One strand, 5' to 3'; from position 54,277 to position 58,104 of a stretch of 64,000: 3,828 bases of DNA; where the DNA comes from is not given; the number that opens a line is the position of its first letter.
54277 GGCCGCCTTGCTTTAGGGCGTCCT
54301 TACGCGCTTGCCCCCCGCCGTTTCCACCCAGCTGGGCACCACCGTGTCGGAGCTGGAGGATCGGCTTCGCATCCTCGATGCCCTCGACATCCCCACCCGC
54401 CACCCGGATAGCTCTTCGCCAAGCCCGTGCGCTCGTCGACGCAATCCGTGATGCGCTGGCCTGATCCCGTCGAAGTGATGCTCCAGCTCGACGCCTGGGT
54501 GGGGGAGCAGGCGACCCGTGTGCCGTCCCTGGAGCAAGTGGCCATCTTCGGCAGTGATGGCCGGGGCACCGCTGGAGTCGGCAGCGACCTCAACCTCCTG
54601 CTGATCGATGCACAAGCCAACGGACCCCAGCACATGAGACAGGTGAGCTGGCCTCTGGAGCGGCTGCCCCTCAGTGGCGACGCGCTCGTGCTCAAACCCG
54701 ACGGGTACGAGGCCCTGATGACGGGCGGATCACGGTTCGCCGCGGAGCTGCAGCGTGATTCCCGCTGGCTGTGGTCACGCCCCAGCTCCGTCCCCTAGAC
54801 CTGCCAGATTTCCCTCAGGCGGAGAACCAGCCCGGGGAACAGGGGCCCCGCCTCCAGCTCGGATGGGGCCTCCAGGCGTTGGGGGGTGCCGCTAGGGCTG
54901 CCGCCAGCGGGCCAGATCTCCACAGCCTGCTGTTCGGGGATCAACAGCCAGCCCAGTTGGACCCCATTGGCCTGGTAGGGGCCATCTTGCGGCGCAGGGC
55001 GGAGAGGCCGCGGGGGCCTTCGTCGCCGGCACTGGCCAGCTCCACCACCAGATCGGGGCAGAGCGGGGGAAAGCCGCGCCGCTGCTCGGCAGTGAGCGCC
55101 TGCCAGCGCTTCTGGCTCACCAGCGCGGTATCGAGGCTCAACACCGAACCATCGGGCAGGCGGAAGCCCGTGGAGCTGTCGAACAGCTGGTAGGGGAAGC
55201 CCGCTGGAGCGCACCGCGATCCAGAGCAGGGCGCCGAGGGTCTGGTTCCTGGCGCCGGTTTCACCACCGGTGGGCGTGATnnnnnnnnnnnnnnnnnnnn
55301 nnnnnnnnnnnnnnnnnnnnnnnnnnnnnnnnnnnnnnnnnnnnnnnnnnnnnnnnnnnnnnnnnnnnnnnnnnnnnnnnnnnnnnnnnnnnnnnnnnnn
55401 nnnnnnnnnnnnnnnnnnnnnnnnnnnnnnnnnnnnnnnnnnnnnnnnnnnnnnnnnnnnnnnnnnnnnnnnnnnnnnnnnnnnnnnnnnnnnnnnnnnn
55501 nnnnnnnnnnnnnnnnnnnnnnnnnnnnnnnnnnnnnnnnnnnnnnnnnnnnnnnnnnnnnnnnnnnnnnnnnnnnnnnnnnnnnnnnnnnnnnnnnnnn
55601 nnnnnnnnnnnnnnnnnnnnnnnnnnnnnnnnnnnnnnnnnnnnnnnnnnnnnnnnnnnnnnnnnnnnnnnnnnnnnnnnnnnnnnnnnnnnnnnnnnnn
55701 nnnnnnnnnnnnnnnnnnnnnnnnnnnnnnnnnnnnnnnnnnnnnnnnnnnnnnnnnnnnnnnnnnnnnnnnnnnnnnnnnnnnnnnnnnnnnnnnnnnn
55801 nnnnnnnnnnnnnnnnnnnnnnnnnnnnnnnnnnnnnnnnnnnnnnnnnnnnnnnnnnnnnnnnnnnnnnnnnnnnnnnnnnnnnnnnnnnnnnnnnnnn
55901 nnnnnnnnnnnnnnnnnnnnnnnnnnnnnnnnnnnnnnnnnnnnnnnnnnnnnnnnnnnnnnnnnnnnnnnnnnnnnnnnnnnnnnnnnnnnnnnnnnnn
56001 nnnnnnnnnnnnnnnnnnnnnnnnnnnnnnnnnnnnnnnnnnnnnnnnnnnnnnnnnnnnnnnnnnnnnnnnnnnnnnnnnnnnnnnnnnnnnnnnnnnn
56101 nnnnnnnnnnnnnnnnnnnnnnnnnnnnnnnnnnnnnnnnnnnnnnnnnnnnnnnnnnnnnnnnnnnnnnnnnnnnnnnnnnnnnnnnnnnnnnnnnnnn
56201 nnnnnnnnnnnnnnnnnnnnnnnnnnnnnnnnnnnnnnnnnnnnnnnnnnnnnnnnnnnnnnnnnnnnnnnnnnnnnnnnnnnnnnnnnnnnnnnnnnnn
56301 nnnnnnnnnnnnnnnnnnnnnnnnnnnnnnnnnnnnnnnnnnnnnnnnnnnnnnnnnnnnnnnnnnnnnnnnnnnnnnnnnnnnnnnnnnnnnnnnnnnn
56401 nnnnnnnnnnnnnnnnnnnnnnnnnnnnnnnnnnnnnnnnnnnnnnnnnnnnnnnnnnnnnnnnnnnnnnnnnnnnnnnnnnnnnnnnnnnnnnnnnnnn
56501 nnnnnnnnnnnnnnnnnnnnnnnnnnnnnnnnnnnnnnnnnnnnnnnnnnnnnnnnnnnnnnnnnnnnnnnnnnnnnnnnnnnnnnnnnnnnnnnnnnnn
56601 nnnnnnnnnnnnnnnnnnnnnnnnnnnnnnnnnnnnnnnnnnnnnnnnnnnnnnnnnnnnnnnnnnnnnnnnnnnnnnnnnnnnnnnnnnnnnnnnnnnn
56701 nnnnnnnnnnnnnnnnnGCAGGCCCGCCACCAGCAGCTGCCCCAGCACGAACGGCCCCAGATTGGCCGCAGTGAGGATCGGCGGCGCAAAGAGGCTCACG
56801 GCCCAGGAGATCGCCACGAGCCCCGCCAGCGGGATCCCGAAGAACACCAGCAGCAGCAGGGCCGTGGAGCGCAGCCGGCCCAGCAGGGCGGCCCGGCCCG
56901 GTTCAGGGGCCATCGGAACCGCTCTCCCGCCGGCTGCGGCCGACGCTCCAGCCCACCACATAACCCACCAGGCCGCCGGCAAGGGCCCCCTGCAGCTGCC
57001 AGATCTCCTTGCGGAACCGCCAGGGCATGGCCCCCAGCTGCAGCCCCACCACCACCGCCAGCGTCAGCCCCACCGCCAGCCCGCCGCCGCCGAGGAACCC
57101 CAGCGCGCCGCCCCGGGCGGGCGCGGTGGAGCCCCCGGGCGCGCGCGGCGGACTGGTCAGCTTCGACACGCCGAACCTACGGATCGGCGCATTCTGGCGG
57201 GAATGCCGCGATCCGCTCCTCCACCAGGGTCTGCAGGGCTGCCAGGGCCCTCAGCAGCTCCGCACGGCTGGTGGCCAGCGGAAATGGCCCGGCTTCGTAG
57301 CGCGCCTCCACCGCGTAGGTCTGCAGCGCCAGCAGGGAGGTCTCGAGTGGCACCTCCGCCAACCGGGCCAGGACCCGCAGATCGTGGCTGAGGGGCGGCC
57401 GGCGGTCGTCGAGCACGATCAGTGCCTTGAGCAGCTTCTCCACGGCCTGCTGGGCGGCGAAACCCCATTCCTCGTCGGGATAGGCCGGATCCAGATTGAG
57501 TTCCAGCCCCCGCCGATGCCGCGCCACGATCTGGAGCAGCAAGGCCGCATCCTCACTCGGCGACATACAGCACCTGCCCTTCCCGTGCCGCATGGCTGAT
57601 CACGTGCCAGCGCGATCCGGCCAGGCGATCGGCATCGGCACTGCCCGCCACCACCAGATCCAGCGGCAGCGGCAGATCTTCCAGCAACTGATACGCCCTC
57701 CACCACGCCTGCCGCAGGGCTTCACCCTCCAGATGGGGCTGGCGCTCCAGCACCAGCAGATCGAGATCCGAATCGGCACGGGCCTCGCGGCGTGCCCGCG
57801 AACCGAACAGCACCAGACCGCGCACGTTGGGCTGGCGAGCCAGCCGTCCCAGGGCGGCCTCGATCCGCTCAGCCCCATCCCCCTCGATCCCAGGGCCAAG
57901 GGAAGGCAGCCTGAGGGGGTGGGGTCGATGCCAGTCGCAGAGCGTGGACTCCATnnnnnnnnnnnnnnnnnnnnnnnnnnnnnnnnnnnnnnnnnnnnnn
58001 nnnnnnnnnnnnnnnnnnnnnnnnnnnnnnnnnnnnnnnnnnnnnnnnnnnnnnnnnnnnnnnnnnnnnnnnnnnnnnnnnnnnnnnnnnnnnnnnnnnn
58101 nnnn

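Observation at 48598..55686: Tandem segmental duplication with a preserved novel junction (5' end of the 55557 gene fused to the rfbC 3' end)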

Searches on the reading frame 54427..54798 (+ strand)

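Call 20: search_protein_families(library=pfam, proteins=[window:54427-54798:+], max_evalue=0.01)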
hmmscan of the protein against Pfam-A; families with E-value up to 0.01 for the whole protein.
window:54427-54798:+ (123 aa): 0 families

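Call 54: search_protein_families(library=padloc, proteins=[window:54427-54798:+], max_evalue=0.01)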
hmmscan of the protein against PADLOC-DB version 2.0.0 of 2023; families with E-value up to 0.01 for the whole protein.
window:54427-54798:+ (123 aa): 4 families
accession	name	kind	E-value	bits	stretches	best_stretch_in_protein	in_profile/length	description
PDLC04903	PDC-S09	-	0.00055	18.2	1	34-74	25-66/108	-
PDLC04902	PDC-S09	-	0.0015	16.8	1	33-60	19-46/97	-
PDLC04368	PDC-M05A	-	0.0017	16.2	1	35-111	107-183/201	-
PDLC04904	PDC-S09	-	0.0069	14.6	1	35-59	25-49/104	-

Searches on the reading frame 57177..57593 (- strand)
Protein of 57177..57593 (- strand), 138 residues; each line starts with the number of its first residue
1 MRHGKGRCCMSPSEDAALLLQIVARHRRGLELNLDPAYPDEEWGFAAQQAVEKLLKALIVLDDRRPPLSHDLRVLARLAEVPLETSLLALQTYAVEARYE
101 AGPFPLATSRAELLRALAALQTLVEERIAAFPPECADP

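Call 20: search_protein_families(library=pfam, proteins=[window:57177-57593:-], max_evalue=0.01)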
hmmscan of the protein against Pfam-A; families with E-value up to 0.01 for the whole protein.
window:57177-57593:- (138 aa): 1 family
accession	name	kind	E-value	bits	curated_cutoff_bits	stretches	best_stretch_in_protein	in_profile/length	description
PF05168.19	HEPN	-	8.4e-09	36.1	22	1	44-124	28-111/117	HEPN domain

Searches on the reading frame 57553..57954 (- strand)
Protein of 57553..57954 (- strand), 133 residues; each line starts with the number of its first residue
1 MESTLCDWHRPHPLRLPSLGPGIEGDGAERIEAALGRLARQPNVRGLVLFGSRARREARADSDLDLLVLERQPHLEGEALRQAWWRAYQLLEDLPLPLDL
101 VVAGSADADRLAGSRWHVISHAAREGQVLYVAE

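Call 20: search_protein_families(library=pfam, proteins=[window:57553-57954:-], max_evalue=0.01)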
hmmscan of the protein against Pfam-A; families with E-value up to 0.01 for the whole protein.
window:57553-57954:- (133 aa): 2 families
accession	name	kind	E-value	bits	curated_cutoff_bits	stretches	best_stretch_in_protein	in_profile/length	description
PF01909.29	NTP_transf_2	-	2.2e-09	38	21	1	39-107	9-78/93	Nucleotidyltransferase domain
PF18765.7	Polbeta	-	1.7e-08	35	26.9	1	38-103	7-69/93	Polymerase beta, Nucleotidyltransferase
